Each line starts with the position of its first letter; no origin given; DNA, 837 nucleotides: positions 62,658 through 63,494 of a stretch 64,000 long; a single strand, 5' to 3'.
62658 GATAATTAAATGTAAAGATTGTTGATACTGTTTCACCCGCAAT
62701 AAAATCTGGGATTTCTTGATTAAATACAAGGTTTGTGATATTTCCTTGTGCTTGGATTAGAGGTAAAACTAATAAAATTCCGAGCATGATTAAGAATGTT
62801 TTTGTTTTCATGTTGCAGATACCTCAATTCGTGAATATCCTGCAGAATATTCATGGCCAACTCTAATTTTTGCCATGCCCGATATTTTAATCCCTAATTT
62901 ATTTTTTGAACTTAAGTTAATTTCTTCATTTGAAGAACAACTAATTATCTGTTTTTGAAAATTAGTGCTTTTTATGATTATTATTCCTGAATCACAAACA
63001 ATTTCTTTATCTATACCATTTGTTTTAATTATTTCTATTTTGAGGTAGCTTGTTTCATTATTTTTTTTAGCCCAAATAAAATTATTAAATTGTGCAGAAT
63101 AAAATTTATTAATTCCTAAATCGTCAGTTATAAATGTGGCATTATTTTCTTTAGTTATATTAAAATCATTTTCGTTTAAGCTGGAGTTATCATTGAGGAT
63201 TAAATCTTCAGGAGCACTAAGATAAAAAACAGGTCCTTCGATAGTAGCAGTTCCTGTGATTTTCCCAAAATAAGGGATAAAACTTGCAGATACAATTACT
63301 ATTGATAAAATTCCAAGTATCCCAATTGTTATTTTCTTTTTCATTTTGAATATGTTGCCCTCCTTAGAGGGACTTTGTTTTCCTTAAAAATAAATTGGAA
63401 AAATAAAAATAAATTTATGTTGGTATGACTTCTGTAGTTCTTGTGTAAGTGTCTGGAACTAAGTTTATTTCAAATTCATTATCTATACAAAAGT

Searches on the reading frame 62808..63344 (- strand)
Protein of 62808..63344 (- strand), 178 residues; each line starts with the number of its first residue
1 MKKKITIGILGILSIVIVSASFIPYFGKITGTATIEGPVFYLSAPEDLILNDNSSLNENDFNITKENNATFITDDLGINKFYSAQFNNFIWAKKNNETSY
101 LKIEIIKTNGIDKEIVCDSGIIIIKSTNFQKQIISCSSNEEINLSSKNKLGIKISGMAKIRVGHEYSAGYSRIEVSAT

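Call 86: find_encoding_contigs(protein=window:62808-63344:-, flank=10000, max_places=1)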
Protein window:62808-63344:- (178 aa): 9 contigs read that carry it; 1 place shown.
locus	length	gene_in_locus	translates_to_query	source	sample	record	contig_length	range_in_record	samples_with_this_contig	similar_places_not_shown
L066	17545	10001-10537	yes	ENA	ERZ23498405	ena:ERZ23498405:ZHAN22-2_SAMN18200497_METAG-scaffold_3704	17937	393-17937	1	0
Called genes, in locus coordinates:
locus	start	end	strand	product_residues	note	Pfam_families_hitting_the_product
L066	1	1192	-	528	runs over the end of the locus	?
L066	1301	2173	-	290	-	PF04748:Polysacc_deac_2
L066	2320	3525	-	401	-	PF00082:Peptidase_S8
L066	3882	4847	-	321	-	PF13793:Pribosyltran_N, PF00156:Pribosyltran, PF14572:Pribosyl_synth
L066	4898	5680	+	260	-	PF00565:SNase, PF00932:LTD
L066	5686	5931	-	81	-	PF05016:ParE_toxin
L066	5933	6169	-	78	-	PF24434:DUF7557 (weak)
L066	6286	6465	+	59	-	-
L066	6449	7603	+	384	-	-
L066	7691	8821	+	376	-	PF19077:Big_13 (faint)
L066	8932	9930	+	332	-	-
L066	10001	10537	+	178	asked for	-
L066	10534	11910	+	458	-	PF19077:Big_13 (faint)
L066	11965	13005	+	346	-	-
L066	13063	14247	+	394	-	-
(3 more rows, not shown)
